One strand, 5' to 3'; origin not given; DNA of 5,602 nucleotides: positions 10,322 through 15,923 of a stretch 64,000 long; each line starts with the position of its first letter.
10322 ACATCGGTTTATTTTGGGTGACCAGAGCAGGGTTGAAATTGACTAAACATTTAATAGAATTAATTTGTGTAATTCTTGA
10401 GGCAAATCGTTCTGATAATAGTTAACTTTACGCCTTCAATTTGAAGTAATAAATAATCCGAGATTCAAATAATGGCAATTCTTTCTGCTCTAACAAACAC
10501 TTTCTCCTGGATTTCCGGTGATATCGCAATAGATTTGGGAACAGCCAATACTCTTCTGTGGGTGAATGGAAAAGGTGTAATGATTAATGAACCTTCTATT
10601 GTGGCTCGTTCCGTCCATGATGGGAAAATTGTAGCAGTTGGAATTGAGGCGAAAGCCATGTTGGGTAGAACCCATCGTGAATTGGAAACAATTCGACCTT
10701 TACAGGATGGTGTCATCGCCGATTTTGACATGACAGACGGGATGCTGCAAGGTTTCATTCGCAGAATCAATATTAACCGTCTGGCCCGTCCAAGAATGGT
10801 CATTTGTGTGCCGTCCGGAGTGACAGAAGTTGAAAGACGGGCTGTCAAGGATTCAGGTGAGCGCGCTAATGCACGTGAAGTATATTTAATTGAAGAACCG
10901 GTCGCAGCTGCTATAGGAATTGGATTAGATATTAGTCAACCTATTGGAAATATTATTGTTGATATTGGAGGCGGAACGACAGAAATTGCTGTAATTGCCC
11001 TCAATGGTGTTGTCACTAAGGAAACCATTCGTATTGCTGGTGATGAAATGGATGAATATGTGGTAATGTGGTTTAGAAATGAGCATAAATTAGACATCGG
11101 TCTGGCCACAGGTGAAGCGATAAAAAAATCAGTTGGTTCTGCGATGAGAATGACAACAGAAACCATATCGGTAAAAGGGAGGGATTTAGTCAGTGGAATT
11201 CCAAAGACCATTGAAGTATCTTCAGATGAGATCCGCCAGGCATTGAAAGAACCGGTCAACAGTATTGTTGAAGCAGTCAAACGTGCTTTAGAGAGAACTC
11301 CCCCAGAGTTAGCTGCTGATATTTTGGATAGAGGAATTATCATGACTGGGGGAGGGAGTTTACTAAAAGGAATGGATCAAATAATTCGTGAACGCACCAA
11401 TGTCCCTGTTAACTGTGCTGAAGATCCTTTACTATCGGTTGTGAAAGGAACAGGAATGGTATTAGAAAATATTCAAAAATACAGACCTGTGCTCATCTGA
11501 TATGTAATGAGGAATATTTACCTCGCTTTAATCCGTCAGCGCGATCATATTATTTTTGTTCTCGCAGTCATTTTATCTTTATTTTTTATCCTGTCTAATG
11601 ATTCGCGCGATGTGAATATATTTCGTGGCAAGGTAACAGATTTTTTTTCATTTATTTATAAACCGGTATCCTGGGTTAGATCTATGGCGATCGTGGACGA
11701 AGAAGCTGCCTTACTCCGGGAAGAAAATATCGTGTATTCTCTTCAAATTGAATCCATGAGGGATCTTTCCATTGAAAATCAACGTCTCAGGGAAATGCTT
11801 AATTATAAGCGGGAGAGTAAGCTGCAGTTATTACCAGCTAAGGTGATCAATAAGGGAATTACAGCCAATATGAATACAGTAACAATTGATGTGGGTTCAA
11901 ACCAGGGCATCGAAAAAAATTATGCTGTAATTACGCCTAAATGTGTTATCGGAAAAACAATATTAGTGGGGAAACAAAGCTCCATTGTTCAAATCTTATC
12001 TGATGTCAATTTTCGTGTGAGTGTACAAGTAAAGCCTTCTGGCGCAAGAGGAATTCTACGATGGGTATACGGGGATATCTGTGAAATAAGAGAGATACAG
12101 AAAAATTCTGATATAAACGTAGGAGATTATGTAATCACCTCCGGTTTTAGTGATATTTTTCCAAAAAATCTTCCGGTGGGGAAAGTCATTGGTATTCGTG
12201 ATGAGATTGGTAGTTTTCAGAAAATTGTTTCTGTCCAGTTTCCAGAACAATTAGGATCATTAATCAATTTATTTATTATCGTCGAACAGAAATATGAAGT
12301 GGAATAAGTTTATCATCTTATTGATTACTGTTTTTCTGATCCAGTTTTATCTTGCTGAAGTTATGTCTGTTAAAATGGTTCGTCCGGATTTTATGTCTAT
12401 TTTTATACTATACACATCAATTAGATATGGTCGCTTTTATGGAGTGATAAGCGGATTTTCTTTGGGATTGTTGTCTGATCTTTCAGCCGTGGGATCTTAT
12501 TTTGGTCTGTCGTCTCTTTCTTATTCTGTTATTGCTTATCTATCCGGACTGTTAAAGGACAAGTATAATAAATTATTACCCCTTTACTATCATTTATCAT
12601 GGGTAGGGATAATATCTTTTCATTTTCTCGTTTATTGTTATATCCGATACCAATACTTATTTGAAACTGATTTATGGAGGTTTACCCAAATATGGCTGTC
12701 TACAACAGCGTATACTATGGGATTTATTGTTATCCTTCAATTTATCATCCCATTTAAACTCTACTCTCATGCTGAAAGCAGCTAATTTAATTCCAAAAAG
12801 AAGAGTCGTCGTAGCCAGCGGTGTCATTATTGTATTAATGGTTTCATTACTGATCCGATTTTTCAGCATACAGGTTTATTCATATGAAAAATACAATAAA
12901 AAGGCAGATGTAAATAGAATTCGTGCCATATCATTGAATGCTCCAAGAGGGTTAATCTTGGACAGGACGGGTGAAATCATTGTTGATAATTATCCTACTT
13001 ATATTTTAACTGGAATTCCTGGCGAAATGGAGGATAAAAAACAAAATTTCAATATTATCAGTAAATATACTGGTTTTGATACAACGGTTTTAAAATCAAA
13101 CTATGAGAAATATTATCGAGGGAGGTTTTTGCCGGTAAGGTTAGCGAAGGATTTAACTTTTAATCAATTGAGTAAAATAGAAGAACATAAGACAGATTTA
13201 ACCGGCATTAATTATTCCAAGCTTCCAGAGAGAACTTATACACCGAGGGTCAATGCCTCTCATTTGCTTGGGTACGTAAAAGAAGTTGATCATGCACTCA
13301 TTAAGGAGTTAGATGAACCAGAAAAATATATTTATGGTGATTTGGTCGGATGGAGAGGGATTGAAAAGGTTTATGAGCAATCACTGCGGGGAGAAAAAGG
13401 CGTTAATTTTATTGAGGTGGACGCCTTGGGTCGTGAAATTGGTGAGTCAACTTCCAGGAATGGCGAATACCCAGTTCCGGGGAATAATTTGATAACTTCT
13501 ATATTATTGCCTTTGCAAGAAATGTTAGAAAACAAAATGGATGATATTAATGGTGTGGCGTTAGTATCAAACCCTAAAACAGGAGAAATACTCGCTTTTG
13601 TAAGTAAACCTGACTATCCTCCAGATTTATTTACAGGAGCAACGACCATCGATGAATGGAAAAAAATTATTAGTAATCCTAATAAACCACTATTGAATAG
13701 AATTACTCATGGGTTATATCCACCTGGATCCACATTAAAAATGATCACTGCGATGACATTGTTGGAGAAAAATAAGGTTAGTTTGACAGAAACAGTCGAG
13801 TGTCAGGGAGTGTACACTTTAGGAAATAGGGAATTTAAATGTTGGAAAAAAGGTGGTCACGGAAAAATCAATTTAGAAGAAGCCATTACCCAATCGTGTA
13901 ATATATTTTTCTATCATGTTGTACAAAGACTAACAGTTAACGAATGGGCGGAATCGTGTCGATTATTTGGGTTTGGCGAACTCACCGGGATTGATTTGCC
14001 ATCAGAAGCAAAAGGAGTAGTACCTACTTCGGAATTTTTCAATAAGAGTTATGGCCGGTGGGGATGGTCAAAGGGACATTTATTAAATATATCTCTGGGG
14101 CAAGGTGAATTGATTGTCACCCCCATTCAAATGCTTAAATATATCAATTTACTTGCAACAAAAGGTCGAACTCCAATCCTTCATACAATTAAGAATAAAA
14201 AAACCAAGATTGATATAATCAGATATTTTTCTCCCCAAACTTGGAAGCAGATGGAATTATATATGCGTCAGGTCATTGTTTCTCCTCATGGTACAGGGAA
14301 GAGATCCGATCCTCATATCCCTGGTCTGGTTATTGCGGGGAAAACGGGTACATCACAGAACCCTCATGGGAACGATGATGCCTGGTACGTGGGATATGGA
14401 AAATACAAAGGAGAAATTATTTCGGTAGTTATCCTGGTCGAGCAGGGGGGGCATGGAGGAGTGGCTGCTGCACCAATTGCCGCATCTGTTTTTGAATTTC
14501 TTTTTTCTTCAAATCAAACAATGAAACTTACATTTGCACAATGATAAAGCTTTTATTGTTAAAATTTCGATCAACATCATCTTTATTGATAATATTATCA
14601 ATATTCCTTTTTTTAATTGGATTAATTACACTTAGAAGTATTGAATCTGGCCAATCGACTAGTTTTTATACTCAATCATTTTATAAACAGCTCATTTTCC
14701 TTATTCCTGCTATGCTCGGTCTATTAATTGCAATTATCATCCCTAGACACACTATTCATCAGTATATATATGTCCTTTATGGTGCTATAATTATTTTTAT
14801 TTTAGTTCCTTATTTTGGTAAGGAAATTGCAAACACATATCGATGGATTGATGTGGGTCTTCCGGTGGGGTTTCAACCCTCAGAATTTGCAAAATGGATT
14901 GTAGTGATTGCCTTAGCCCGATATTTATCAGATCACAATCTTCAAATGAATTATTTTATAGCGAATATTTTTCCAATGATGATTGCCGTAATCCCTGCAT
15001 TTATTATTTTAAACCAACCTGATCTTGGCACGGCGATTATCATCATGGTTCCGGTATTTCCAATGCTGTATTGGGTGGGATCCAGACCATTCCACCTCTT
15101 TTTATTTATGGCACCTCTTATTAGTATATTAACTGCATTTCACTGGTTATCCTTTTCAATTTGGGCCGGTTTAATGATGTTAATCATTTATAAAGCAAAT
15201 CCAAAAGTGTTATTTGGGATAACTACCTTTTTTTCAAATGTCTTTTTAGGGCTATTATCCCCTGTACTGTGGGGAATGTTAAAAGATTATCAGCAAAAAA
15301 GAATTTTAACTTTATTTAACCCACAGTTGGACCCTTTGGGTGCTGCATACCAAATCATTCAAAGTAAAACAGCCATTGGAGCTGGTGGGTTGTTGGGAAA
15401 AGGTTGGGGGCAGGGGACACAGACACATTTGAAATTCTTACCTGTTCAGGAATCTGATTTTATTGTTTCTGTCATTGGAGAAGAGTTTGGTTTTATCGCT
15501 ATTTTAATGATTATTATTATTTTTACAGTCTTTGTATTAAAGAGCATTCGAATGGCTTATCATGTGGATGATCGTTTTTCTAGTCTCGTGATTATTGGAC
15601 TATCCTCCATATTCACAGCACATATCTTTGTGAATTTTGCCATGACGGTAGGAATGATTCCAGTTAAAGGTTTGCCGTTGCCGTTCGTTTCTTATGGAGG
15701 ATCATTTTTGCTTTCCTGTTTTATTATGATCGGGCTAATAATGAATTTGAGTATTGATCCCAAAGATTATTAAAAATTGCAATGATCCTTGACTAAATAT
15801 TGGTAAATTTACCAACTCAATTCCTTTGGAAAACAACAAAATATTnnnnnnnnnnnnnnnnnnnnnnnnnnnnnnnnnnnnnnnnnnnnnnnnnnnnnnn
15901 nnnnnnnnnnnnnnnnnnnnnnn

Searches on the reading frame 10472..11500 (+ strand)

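Call 82: search_protein_families(library=pfam, proteins=[window:10472-11500:+], max_evalue=0.00001)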
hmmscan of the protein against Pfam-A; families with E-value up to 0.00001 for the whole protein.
window:10472-11500:+ (342 aa): 4 families
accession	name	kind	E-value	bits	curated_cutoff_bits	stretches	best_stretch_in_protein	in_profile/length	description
PF06723.19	MreB_Mbl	-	3.2e-131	437.5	27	1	16-337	2-325/327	MreB/Mbl protein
PF00012.26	HSP70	-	1.9e-13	50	20.6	1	109-235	136-264/599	Hsp70 protein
PF00022.25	Actin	-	7.7e-12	44.9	27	1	41-204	31-190/410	Actin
PF14450.12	FtsA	-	1.7e-08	35.3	31.8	1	162-318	2-112/127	Cell division protein FtsA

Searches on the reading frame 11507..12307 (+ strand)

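Call 82: search_protein_families(library=pfam, proteins=[window:11507-12307:+], max_evalue=0.00001)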
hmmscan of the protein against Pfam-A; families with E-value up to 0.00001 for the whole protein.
window:11507-12307:+ (266 aa): 1 family
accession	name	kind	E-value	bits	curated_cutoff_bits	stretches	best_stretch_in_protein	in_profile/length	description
PF04085.20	MreC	-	4.3e-32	111.4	28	1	113-258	1-146/147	Rod shape-determining protein MreC, barrel core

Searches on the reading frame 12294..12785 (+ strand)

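Call 82: search_protein_families(library=pfam, proteins=[window:12294-12785:+], max_evalue=0.00001)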
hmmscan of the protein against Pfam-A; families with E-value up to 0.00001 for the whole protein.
window:12294-12785:+ (163 aa): 1 family
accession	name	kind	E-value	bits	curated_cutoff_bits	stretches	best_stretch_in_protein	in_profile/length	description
PF04093.17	MreD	-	6.2e-10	39.8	24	1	3-91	7-93/158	rod shape-determining protein MreD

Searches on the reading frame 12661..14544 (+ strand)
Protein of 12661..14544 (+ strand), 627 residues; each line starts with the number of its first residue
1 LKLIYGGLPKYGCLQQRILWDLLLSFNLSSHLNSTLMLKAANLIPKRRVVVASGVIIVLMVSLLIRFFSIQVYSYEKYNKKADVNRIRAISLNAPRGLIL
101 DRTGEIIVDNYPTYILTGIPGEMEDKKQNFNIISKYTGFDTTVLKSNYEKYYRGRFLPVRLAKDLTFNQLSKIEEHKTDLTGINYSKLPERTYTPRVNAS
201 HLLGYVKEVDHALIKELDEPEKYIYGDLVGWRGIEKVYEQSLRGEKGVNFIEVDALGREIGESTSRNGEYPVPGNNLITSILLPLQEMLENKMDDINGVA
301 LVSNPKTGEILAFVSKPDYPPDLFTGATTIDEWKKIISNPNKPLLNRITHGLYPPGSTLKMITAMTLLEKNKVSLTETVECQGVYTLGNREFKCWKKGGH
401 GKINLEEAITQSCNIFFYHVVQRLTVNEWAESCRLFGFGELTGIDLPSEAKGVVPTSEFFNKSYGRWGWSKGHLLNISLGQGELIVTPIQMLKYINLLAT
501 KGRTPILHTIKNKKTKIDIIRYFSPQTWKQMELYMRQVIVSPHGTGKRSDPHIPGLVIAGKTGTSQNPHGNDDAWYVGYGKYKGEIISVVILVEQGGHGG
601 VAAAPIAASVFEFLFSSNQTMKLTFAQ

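Call 82: search_protein_families(library=pfam, proteins=[window:12661-14544:+], max_evalue=0.00001)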
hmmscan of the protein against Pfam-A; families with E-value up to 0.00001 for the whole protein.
window:12661-14544:+ (627 aa): 2 families
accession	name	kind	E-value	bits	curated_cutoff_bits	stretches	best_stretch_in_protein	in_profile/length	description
PF00905.27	Transpeptidase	-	5.7e-55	187.1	22.1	1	298-611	1-298/299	Penicillin binding protein transpeptidase domain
PF03717.20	PBP_dimer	-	3.3e-38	132.3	24.4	1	93-263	3-179/180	Penicillin-binding Protein dimerisation domain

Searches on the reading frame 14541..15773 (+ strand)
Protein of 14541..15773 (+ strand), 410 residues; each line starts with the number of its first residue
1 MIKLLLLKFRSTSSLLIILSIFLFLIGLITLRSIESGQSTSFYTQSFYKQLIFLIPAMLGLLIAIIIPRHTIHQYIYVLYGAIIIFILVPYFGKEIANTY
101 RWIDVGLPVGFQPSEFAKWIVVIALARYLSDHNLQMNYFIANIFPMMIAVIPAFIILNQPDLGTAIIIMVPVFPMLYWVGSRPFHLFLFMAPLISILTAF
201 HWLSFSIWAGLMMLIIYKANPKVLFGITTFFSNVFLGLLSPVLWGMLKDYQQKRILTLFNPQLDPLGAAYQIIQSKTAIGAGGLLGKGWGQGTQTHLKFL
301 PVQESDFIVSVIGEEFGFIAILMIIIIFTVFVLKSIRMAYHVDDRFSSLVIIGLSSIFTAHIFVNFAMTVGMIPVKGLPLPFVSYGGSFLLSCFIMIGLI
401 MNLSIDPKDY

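Call 82: search_protein_families(library=pfam, proteins=[window:14541-15773:+], max_evalue=0.00001)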
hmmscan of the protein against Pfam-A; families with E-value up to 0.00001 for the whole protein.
window:14541-15773:+ (410 aa): 1 family
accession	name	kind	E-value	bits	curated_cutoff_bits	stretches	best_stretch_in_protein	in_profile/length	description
PF01098.24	FTSW_RODA_SPOVE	-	6.6e-79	265.9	26.4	2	212-405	164-352/356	Cell cycle protein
